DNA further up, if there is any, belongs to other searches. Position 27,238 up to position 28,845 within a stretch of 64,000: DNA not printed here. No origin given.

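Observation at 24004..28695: Phosphonate cassette in a surface-polysaccharide locus: CyTase-Ppm fusion, Ppd, Fe-ADH and LicD predict a 2-hydroxyethylphosphonate (CMP-HEP)-decorated glycan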

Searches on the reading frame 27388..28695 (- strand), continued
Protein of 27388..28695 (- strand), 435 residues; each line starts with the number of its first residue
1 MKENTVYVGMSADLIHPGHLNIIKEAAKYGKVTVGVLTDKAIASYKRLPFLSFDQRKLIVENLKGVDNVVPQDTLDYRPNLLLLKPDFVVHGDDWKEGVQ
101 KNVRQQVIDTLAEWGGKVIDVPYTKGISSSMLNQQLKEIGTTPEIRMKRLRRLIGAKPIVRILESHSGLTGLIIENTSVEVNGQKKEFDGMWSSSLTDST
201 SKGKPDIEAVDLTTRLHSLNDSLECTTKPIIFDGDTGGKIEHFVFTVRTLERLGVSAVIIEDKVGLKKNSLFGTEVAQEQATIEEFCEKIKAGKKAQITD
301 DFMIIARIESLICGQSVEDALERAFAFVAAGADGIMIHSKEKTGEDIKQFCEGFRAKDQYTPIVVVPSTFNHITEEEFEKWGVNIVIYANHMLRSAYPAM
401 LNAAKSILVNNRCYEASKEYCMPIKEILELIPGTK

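Call 55: find_homologous_proteins(query=window:27388-28695:-, max_evalue=1e-30)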
Query window:27388-28695:- (435 aa): 8000 proteins with E <= 1e-30 among 8000 candidates; the best 120 are listed.
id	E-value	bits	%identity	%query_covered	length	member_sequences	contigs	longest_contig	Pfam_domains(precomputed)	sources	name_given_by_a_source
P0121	2.7e-288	974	100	100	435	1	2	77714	PF13714.13,PF01467.33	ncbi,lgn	-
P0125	4.6e-252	854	86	100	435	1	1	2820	PF13714.13,PF01467.33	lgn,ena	-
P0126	3.3e-251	852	87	99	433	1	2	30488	PF13714.13,PF01467.33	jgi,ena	-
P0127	2.9e-250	848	86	99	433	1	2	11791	PF13714.13,PF01467.33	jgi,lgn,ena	-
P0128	6.5e-250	847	86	99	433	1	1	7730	PF13714.13,PF01467.33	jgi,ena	-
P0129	2.2e-249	846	86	99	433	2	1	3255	PF13714.13,PF01467.33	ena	-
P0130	4.7e-249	844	85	99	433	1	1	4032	PF13714.13,PF01467.33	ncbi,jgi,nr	ncbi:MAG: phosphoenolpyruvate mutase [Clostridiales bacterium]|jgi:phosphoenolpyruvate phosphomutase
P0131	6.9e-246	834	85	99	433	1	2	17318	PF13714.13,PF01467.33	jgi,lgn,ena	-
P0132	3.5e-245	832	85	99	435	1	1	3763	PF13714.13,PF01467.33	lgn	-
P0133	7.9e-245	831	85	99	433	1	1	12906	PF13714.13,PF01467.33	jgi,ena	-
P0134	3.7e-244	828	85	100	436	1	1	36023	PF13714.13,PF01467.33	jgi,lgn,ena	-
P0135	8.4e-244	827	84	99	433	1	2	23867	PF13714.13,PF01467.33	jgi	-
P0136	1.2e-243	827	83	99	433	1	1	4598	PF13714.13,PF01467.33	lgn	-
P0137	2.1e-242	823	84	99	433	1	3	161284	PF13714.13,PF01467.33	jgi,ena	-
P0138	3.1e-242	822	84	100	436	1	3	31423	PF13714.13,PF01467.33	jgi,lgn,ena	-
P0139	3.5e-242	822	83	99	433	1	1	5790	PF13714.13,PF01467.33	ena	-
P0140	4.0e-242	822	84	99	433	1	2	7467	PF13714.13,PF01467.33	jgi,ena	-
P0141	4.6e-241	818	84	99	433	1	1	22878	PF13714.13,PF01467.33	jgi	jgi:phosphoenolpyruvate phosphomutase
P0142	1.2e-240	817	83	99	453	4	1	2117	PF13714.13,PF01467.33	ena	-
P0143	5.6e-240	815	82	99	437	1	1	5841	PF13714.13,PF01467.33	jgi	jgi:phosphoenolpyruvate phosphomutase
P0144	4.7e-239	812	81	99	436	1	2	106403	PF13714.13,PF01467.33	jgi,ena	-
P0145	4.1e-238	808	82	100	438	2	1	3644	PF13714.13,PF01467.33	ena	-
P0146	4.6e-234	795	79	99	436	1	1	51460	PF13714.13,PF01467.33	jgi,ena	-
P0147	4.6e-234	795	81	99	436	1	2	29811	PF13714.13,PF01467.33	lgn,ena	-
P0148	1.0e-232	791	79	100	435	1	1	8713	PF13714.13,PF01467.33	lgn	-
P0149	1.8e-232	790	80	99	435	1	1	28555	PF13714.13,PF01467.33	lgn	-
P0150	2.4e-232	789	80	99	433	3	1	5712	PF13714.13,PF01467.33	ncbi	-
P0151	5.9e-232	788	80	99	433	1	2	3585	PF13714.13,PF01467.33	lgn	-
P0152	8.2e-232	788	80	99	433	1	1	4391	PF13714.13,PF01467.33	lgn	-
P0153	1.6e-231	787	81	99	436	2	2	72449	PF13714.13,PF01467.33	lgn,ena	-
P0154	2.0e-231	786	80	99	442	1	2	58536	PF13714.13,PF01467.33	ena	-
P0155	2.0e-231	786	79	100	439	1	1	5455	PF13714.13,PF01467.33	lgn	-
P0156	2.2e-231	786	80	100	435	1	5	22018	PF13714.13,PF01467.33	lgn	-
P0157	2.2e-231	786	80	100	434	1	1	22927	PF13714.13,PF01467.33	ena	-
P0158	2.4e-231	786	79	100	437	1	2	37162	PF13714.13,PF01467.33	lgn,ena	-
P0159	3.2e-231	786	79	100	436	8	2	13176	PF13714.13,PF01467.33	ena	-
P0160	3.4e-231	786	78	100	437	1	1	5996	PF13714.13,PF01467.33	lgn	-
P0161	8.9e-231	784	78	100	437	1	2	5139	PF13714.13,PF01467.33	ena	-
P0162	1.1e-230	784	79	99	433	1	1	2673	PF13714.13,PF01467.33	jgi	-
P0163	1.5e-230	783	80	99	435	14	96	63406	PF13714.13,PF01467.33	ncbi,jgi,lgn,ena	-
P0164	1.7e-230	783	78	100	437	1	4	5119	PF13714.13,PF01467.33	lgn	-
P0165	1.9e-230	783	80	99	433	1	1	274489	PF13714.13,PF01467.33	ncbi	ncbi:MAG: phosphoenolpyruvate mutase [Marinifilaceae bacterium]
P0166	2.8e-230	783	79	100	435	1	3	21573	PF13714.13,PF01467.33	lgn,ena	-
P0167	2.9e-230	783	81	99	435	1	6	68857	PF13714.13,PF01467.33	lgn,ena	-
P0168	4.3e-230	782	79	100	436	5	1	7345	PF13714.13,PF01467.33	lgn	-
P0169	5.2e-230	782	80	100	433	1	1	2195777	PF13714.13,PF01467.33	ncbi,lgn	-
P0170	6.1e-230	781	78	100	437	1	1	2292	PF13714.13,PF01467.33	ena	-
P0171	7.7e-230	781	79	100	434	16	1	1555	PF13714.13,PF01467.33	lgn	-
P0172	8.0e-230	781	79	100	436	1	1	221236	PF13714.13,PF01467.33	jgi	jgi:phosphoenolpyruvate phosphomutase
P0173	8.1e-230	781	79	100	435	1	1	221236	PF13714.13,PF01467.33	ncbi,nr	ncbi:MAG: phosphoenolpyruvate mutase [Bacteroidales bacterium]|nr:phosphoenolpyruvate mutase [Bacter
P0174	8.6e-230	781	79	100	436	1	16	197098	PF13714.13,PF01467.33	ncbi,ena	-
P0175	9.1e-230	781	79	100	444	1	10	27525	PF13714.13,PF01467.33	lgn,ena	-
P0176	1.1e-229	781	80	100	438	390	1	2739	PF13714.13,PF01467.33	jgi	-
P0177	1.6e-229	780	80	99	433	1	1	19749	PF13714.13,PF01467.33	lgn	-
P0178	1.6e-229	780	79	99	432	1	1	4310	PF13714.13,PF01467.33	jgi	jgi:phosphoenolpyruvate phosphomutase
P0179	1.8e-229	780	79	100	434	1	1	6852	PF13714.13,PF01467.33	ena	-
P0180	2.0e-229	780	79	100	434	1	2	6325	PF13714.13,PF01467.33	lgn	-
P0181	2.5e-229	779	80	99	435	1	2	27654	PF13714.13,PF01467.33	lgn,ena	-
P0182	2.8e-229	779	79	99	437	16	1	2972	PF13714.13,PF01467.33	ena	-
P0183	3.2e-229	779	79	100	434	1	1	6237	PF13714.13,PF01467.33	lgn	-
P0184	3.4e-229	779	79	99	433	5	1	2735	PF13714.13,PF01467.33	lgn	-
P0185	3.6e-229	779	80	100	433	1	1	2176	PF13714.13,PF01467.33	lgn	-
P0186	3.7e-229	779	79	100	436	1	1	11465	PF13714.13,PF01467.33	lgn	-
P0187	4.2e-229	779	79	99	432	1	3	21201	PF13714.13,PF01467.33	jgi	jgi:phosphoenolpyruvate phosphomutase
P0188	4.4e-229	779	78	100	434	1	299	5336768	PF13714.13,PF01467.33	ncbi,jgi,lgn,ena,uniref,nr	ncbi:phosphoenolpyruvate mutase [Bacteroides fragilis]|jgi:phosphoenolpyruvate mutase|uniref:phospho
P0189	4.6e-229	779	79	100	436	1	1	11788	PF13714.13,PF01467.33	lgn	-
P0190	5.2e-229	778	78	100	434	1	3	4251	PF13714.13,PF01467.33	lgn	-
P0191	5.4e-229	778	78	100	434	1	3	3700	PF13714.13,PF01467.33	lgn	-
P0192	6.3e-229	778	79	100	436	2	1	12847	PF13714.13,PF01467.33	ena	-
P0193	6.5e-229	778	79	100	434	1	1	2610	PF13714.13,PF01467.33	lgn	-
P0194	6.5e-229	778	79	100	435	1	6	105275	PF13714.13,PF01467.33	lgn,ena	-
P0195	8.6e-229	778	80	100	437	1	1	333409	PF13714.13,PF01467.33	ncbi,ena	-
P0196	1.1e-228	777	79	100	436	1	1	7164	PF13714.13,PF01467.33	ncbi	-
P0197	1.1e-228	777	79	100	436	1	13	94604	PF13714.13,PF01467.33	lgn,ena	-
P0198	1.1e-228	777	80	100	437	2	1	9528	PF13714.13,PF01467.33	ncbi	-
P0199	1.1e-228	777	79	100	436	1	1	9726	PF13714.13,PF01467.33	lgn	-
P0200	1.1e-228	777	78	100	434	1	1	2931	PF13714.13,PF01467.33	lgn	-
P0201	1.1e-228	777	80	99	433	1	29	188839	PF13714.13,PF01467.33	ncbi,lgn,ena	-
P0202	1.2e-228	777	79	99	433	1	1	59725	PF13714.13,PF01467.33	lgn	-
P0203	1.2e-228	777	79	99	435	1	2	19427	PF13714.13,PF01467.33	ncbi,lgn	-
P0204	1.6e-228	777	78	100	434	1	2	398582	PF13714.13,PF01467.33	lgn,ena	-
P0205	1.7e-228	777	79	100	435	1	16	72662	PF13714.13,PF01467.33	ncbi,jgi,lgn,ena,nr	ncbi:MAG: phosphoenolpyruvate mutase [Mediterranea massiliensis]|nr:phosphoenolpyruvate mutase [Medi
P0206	1.8e-228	777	78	100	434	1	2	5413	PF13714.13,PF01467.33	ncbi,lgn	-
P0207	1.8e-228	777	79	99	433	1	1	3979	PF13714.13,PF01467.33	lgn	-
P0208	1.8e-228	777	79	100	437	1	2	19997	PF13714.13,PF01467.33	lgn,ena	-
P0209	1.9e-228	777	80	99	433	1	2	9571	PF13714.13,PF01467.33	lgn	-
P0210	1.9e-228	777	79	99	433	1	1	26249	PF13714.13,PF01467.33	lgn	-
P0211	1.9e-228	777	78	100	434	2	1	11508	PF13714.13,PF01467.33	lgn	-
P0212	2.0e-228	777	79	100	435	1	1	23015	PF13714.13,PF01467.33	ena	-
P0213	2.0e-228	776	79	99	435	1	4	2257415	PF13714.13,PF01467.33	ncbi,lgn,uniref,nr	ncbi:phosphoenolpyruvate mutase [Porphyromonas macacae]|uniref:phosphoenolpyruvate mutase n=1 Tax=Po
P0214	2.0e-228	776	79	99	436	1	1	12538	PF13714.13,PF01467.33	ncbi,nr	ncbi:MAG: phosphoenolpyruvate mutase [Bacteroidales bacterium]|nr:phosphoenolpyruvate mutase [Bacter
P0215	2.0e-228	776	79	100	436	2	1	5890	PF13714.13,PF01467.33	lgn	-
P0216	2.0e-228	776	79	99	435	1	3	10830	PF13714.13,PF01467.33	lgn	-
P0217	2.2e-228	776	79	100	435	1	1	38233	PF13714.13,PF01467.33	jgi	-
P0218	2.2e-228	776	78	100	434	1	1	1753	PF13714.13,PF01467.33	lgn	-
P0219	2.2e-228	776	78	100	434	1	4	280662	PF13714.13,PF01467.33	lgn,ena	-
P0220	2.3e-228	776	79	99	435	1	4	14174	PF13714.13,PF01467.33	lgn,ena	-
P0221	2.4e-228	776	79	100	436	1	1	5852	PF13714.13,PF01467.33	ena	-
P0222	2.6e-228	776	80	99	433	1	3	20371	PF13714.13,PF01467.33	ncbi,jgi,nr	ncbi:MAG: phosphoenolpyruvate mutase [Salinivirgaceae bacterium]|jgi:phosphoenolpyruvate mutase|nr:p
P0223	2.7e-228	776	78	100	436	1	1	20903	PF13714.13,PF01467.33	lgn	-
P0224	2.8e-228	776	79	100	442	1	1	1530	PF13714.13,PF01467.33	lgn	-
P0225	2.9e-228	776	79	100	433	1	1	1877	PF13714.13,PF01467.33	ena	-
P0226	3.0e-228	776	79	99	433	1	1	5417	PF13714.13,PF01467.33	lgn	-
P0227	3.1e-228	776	79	99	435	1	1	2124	PF13714.13,PF01467.33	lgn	-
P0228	3.2e-228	776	79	99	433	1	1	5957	PF13714.13,PF01467.33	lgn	-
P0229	3.4e-228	776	78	100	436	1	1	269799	PF13714.13,PF01467.33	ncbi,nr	ncbi:MAG: phosphoenolpyruvate mutase [Bacteroidales bacterium]|nr:phosphoenolpyruvate mutase [Bacter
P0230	4.1e-228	775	78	100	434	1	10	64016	PF13714.13,PF01467.33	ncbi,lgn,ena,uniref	ncbi:phosphoenolpyruvate mutase [Bacteroides sp.]|uniref:phosphoenolpyruvate mutase n=1 Tax=Bacteroi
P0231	4.1e-228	775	78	100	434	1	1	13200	PF13714.13,PF01467.33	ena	-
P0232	4.4e-228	775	77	100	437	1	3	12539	PF13714.13,PF01467.33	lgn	-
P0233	4.7e-228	775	79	100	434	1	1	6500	PF13714.13,PF01467.33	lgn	-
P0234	4.8e-228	775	79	100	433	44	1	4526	PF13714.13,PF01467.33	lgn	-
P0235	5.3e-228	775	77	100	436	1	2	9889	PF13714.13,PF01467.33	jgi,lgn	-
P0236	5.6e-228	775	78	100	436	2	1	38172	PF13714.13,PF01467.33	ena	-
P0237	5.6e-228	775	79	100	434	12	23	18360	PF13714.13,PF01467.33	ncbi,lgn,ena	-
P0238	5.9e-228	775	78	100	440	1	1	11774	PF13714.13,PF01467.33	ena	-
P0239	6.7e-228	775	79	99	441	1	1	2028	PF13714.13,PF01467.33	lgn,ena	-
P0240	7.5e-228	775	79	99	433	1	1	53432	PF13714.13,PF01467.33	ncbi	-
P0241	7.6e-228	775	78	100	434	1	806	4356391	PF13714.13,PF01467.33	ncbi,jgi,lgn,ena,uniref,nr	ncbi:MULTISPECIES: phosphoenolpyruvate mutase [Bacteroides]|jgi:phosphoenolpyruvate mutase|uniref:ph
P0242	7.7e-228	775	79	100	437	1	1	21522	PF13714.13,PF01467.33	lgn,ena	-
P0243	1.0e-227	774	78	100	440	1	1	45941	PF13714.13,PF01467.33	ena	-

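Call 56: find_encoding_contigs(protein=P0188, flank=8000, max_places=3)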
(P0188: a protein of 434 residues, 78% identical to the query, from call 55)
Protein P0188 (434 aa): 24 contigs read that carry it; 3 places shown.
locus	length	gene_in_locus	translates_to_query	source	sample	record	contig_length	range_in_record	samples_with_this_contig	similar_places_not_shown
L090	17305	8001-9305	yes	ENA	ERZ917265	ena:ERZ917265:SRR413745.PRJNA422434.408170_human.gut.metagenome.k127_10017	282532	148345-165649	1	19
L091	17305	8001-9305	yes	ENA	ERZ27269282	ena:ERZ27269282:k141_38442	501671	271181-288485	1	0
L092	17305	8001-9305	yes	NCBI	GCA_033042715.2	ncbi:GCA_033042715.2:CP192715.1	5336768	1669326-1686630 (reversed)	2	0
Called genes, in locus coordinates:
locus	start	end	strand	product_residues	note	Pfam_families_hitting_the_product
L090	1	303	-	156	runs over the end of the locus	PF18291:HU-HIG, PF00216:Bac_DNA_binding (weak)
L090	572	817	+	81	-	PF14053:DUF4248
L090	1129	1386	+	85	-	-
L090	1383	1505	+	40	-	-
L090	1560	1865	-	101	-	PF12844:HTH_19, PF13560:HTH_31, PF01381:HTH_3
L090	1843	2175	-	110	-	PF05973:Gp49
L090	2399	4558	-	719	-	PF08800:BT4734-like_N, PF05272:VapE-like_dom, PF19263:DUF5906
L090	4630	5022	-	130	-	-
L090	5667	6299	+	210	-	PF02357:NusG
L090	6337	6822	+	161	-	PF06603:UpxZ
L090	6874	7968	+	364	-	PF00953:Glycos_transf_4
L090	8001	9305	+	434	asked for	PF01467:CTP_transf_like, PF13714:PEP_mutase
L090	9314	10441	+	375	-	PF02776:TPP_enzyme_N, PF02775:TPP_enzyme_C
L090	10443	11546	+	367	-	PF00465:Fe-ADH, PF13685:Fe-ADH_2 (weak), PF25137:ADH_Fe_C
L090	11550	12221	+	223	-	PF04991:LicD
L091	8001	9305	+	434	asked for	PF01467:CTP_transf_like, PF13714:PEP_mutase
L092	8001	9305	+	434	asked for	PF01467:CTP_transf_like, PF13714:PEP_mutase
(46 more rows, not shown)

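Call 57: find_encoding_contigs(protein=P0241, flank=8000, max_places=3)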
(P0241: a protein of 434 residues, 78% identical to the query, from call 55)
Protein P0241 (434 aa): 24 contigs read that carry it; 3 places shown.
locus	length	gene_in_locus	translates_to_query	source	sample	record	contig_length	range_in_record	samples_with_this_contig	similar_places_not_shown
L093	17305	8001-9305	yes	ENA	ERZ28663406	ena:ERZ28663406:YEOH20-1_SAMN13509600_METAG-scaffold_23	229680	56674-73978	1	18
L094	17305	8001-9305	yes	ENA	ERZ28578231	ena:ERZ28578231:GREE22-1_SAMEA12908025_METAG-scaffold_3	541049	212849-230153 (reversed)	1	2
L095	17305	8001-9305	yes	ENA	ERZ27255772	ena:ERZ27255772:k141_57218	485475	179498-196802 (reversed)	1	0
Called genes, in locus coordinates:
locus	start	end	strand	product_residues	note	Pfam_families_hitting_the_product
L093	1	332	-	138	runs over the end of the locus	-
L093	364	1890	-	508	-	-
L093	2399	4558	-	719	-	PF08800:BT4734-like_N, PF05272:VapE-like_dom, PF19263:DUF5906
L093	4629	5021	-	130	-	-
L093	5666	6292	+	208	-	PF02357:NusG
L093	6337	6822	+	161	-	PF06603:UpxZ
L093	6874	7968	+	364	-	PF00953:Glycos_transf_4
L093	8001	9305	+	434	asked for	PF01467:CTP_transf_like, PF13714:PEP_mutase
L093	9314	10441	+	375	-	PF02776:TPP_enzyme_N, PF02775:TPP_enzyme_C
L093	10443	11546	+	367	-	PF00465:Fe-ADH, PF13685:Fe-ADH_2 (weak), PF25137:ADH_Fe_C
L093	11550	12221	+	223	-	PF04991:LicD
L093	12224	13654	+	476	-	PF01943:Polysacc_synt, PF13440:Polysacc_synt_3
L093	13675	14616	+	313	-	PF01697:Glyco_transf_92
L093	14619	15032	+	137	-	PF05523:FdtA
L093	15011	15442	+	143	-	PF05523:FdtA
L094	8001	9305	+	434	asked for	PF01467:CTP_transf_like, PF13714:PEP_mutase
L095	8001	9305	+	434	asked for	PF01467:CTP_transf_like, PF13714:PEP_mutase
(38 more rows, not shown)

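Call 60: find_encoding_contigs(protein=P0230, flank=10000, max_places=2)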
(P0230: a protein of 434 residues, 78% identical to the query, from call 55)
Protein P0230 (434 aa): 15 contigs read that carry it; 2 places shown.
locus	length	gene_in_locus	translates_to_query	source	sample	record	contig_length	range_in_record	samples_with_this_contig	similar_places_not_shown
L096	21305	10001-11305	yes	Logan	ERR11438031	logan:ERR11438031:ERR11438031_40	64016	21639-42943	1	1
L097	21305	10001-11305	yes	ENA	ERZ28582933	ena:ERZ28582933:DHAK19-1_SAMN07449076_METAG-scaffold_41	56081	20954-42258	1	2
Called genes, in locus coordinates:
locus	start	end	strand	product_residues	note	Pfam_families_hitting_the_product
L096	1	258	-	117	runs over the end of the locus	PF13560:HTH_31, PF12844:HTH_19, PF01381:HTH_3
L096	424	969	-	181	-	PF13302:Acetyltransf_3, PF13420:Acetyltransf_4, PF00583:Acetyltransf_1, PF13508:Acetyltransf_7, PF08445:FR47 (weak)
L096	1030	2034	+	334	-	PF12954:DUF3843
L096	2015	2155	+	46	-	-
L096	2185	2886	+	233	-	PF00455:DeoRC (faint), PF06026:Rib_5-P_isom_A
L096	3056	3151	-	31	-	PF20096:DUF6486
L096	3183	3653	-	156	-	PF18291:HU-HIG, PF00216:Bac_DNA_binding (weak)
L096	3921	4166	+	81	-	PF14053:DUF4248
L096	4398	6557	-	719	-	PF08800:BT4734-like_N, PF05272:VapE-like_dom, PF19263:DUF5906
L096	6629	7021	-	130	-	-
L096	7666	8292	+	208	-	PF02357:NusG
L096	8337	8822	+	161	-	PF06603:UpxZ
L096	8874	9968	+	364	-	PF00953:Glycos_transf_4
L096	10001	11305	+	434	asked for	PF01467:CTP_transf_like, PF13714:PEP_mutase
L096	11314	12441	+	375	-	PF02776:TPP_enzyme_N, PF02775:TPP_enzyme_C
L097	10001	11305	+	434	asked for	PF01467:CTP_transf_like, PF13714:PEP_mutase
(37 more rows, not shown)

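Call 61: find_encoding_contigs(protein=P0213, flank=8000, max_places=1)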
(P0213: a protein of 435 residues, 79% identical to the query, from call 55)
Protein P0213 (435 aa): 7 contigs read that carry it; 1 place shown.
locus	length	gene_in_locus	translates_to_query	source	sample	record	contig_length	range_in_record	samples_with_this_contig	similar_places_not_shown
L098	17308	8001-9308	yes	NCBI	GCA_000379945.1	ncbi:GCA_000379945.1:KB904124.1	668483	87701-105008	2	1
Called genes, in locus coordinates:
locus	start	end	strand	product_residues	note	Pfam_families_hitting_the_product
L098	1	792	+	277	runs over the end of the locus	PF22252:PNGase_F-II_N (weak), PF09697:Porph_ging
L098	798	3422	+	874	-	PF13620:CarboxypepD_reg (faint), PF13715:CarbopepD_reg_2 (weak)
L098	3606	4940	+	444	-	PF02129:Peptidase_S15, PF01738:DLH (faint), PF20434:BD-FAE (weak), PF00561:Abhydrolase_1, PF12697:Abhydrolase_6, PF12146:Hydrolase_4, PF00326:Peptidase_S9 (weak), PF07819:PGAP1 (weak), +1 more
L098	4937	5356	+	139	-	-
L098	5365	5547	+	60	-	-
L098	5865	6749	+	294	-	PF00483:NTP_transferase, PF12804:NTP_transf_3 (weak)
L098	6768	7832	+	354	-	PF00106:adh_short (faint), PF01073:3Beta_HSD, PF01370:Epimerase, PF02719:Polysacc_synt_2, PF04321:RmlD_sub_bind, PF07993:NAD_binding_4, PF16363:GDP_Man_Dehyd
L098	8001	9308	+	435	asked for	PF01467:CTP_transf_like, PF13714:PEP_mutase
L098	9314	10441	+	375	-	PF02776:TPP_enzyme_N, PF02775:TPP_enzyme_C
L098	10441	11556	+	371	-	PF00465:Fe-ADH, PF13685:Fe-ADH_2 (weak), PF25137:ADH_Fe_C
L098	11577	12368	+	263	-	PF04991:LicD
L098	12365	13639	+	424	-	PF01943:Polysacc_synt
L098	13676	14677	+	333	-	PF00535:Glycos_transf_2, PF10111:Glyco_tranf_2_2, PF13641:Glyco_tranf_2_3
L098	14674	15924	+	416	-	PF04932:Wzy_C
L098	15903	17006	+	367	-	PF00534:Glycos_transf_1, PF13692:Glyco_trans_1_4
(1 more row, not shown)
